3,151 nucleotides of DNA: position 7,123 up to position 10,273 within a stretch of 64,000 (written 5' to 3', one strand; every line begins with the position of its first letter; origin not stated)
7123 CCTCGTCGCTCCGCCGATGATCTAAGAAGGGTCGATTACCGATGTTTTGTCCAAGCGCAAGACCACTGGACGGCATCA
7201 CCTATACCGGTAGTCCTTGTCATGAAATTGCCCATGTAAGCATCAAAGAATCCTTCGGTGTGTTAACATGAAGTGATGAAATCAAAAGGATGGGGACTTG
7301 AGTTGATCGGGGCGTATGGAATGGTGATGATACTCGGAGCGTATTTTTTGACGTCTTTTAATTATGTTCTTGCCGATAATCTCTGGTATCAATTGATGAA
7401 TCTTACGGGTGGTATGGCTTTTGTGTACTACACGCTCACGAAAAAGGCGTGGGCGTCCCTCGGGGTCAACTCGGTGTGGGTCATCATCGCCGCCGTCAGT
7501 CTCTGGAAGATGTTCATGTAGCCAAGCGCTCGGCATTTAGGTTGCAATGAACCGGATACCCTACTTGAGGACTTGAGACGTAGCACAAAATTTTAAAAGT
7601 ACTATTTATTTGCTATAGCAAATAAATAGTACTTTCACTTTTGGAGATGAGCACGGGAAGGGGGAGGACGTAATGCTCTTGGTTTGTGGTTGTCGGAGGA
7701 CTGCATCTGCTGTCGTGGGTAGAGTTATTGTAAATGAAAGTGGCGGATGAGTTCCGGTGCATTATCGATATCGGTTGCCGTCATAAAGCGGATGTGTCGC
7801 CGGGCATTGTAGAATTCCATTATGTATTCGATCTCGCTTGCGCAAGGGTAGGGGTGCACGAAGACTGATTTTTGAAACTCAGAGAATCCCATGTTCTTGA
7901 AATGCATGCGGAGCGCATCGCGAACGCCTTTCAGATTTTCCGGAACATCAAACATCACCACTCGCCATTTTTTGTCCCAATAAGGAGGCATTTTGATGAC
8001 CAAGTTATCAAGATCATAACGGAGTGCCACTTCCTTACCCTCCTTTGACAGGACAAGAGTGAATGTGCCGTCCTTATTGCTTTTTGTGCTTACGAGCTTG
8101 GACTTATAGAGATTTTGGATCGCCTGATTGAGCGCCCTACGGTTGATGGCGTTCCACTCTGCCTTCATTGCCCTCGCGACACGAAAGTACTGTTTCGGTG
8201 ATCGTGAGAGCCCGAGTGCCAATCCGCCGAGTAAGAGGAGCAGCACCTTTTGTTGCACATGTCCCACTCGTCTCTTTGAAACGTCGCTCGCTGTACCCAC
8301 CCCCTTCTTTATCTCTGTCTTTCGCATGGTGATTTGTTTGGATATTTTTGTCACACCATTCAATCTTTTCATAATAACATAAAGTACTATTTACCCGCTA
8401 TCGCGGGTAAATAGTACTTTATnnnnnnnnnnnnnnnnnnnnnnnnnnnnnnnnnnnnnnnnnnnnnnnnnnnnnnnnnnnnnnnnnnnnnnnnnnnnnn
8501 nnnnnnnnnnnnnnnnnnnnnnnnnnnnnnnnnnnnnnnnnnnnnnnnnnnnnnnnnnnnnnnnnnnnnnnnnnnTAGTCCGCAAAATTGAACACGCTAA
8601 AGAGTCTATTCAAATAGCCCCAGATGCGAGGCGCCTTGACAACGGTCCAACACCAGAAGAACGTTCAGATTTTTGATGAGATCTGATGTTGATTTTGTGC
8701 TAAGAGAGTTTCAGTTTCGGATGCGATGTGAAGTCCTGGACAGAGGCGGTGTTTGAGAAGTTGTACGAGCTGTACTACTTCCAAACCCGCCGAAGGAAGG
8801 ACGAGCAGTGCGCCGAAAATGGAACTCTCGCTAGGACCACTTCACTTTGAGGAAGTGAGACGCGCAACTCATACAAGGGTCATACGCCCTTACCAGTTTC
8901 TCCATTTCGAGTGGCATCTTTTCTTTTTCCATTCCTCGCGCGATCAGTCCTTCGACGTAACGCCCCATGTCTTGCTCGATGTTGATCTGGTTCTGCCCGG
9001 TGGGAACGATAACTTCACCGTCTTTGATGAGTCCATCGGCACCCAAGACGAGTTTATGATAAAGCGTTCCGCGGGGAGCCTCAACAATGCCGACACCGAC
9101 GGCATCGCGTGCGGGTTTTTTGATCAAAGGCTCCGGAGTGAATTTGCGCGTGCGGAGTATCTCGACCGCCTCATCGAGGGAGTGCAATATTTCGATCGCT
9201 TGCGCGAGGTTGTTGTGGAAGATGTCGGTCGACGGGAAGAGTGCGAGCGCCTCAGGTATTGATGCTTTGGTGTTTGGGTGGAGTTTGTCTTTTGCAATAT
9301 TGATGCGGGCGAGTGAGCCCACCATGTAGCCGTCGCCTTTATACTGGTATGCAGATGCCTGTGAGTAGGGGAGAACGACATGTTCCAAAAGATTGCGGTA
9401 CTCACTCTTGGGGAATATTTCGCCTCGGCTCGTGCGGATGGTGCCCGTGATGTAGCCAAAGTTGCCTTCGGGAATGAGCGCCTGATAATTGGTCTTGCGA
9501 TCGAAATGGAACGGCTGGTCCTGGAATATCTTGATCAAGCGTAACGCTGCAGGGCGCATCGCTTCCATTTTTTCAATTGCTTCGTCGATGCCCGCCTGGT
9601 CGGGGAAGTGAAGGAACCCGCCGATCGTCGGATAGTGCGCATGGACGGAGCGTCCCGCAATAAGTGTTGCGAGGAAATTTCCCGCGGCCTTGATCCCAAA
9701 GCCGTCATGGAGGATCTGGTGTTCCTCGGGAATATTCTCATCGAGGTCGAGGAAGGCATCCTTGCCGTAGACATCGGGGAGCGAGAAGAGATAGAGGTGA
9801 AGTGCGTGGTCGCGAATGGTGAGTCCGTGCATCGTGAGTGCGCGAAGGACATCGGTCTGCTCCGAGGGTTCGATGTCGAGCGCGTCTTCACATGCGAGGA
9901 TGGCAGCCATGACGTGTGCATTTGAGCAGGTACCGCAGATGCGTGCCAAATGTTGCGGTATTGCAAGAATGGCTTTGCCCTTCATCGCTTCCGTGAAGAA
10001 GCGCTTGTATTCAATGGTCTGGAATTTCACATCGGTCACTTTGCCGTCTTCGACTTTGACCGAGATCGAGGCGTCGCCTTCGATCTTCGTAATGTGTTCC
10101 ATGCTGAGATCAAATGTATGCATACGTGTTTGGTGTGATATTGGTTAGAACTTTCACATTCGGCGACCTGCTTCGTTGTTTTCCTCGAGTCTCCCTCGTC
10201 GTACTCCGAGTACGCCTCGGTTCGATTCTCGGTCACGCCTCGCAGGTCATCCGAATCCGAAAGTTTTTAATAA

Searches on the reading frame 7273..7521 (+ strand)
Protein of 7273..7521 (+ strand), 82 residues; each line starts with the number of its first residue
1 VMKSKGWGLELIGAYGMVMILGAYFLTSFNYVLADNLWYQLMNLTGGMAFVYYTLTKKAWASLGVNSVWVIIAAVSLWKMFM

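Call 3: search_protein_families(library=pfam, proteins=[window:7273-7521:+], max_evalue=0.01)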
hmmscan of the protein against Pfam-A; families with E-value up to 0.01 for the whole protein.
window:7273-7521:+ (82 aa): 0 families

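Call 20: search_protein_families(library=ncbifam, proteins=[window:7273-7521:+], max_evalue=0.01)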
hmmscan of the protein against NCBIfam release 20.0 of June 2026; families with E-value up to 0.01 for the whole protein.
window:7273-7521:+ (82 aa): 1 family
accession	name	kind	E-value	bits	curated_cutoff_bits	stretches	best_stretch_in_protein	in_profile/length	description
NF047864.1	CBU_0592_membra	subfamily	1.4e-10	40.9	25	1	10-79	3-72/72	CBU_0592 family membrane protein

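Call 31: find_encoding_contigs(protein=window:7276-7521:+, flank=10000, max_places=10)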
Protein window:7276-7521:+ (81 aa): 15 contigs read that carry it; 4 places shown.
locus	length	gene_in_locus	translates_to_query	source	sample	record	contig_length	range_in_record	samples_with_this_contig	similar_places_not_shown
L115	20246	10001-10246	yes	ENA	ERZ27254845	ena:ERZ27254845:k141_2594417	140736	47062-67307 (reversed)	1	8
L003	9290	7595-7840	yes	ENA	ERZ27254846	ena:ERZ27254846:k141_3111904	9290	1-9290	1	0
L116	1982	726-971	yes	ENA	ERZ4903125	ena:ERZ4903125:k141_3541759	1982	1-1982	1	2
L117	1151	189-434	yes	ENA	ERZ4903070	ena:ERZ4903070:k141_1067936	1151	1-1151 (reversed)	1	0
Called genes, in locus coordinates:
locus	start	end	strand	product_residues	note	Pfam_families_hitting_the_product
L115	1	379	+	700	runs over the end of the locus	PF01855:POR_N, PF17147:PFOR_II, PF02775:TPP_enzyme_C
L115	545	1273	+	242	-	PF19927:DUF6390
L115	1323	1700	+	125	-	-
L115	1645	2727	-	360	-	PF03824:NicO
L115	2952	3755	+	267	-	PF00106:adh_short, PF08659:KR, PF13561:adh_short_C2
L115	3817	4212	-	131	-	PF00239:Resolvase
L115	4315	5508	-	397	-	PF10592:AIPR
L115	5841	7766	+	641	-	PF02086:MethyltransfD12, PF03602:Cons_hypoth95 (faint), PF02086:MethyltransfD12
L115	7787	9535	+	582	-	PF09491:RE_AlwI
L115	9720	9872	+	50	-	-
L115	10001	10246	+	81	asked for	PF26604:CBU_0592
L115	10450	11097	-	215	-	PF20803:PaaX_M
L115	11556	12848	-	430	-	PF00374:NiFeSe_Hases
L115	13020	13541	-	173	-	PF01058:Oxidored_q6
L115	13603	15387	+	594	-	PF01558:POR, PF01855:POR_N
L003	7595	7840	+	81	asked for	PF26604:CBU_0592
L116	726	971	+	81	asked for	PF26604:CBU_0592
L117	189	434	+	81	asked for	PF26604:CBU_0592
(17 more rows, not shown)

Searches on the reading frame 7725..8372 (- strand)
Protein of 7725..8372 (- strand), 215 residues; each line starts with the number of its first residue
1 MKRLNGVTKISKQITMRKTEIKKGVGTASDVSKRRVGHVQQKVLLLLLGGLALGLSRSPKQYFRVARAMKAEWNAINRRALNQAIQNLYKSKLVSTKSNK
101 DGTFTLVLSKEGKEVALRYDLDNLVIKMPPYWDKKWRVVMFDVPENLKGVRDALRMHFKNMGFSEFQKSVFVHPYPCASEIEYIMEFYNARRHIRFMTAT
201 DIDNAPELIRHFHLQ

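Call 3: search_protein_families(library=pfam, proteins=[window:7725-8372:-], max_evalue=0.01)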
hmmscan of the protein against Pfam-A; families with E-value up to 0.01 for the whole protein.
window:7725-8372:- (215 aa): 2 families
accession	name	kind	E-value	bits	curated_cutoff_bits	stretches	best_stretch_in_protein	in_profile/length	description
PF20803.2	PaaX_M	-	7.3e-20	71.3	24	1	131-203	3-75/83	PaaX protein central Cas2-like domain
PF09827.14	CRISPR_Cas2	-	0.0063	17.1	23.8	0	136-173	2-36/74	CRISPR associated protein Cas2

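Call 19: search_protein_families(library=padloc, proteins=[window:7725-8372:-], max_evalue=0.01)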
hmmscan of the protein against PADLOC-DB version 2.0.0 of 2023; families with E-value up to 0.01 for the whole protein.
window:7725-8372:- (215 aa): 5 families
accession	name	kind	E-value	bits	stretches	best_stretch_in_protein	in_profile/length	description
PDLC01251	Cas2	-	0.00011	20.4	1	136-173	2-36/84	"CAS-I,CAS-II,CAS-III,CAS-IV,CAS-V,CAS-VI; acquisition_2"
PDLC02068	Cas2_II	-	0.00012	19.7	1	134-186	21-80/137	-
PDLC00935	Cas2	-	0.00022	19.6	1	136-173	2-40/96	CRISPR-associated endonuclease Cas2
PDLC03875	LmuC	-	0.0054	14.7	0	76-116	65-104/149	-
PDLC01525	Cas2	-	0.0072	15.1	0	138-175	4-39/90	"CAS-I,CAS-II,CAS-III,CAS-IV,CAS-V,CAS-VI; acquisition_2"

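Call 20: search_protein_families(library=ncbifam, proteins=[window:7725-8372:-], max_evalue=0.01)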
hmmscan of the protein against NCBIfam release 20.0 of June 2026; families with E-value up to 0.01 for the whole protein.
window:7725-8372:- (215 aa): 2 families
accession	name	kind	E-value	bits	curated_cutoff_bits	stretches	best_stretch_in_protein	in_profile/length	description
TIGR02277.1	PaaX_trns_reg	equivalog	2.5e-06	27.3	264.55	1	129-199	83-151/279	phenylacetic acid degradation operon negative regulatory protein PaaX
TIGR01573.1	cas2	equivalog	0.00082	19.6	24.5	1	136-173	2-40/96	CRISPR-associated endonuclease Cas2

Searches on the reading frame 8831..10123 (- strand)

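Call 3: search_protein_families(library=pfam, proteins=[window:8831-10123:-], max_evalue=0.01)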
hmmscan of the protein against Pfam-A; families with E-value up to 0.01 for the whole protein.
window:8831-10123:- (430 aa): 1 family
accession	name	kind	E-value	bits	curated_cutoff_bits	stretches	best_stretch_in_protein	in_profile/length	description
PF00374.24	NiFeSe_Hases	-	2.9e-31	109.4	25.8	2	253-423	321-508/508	Nickel-dependent hydrogenase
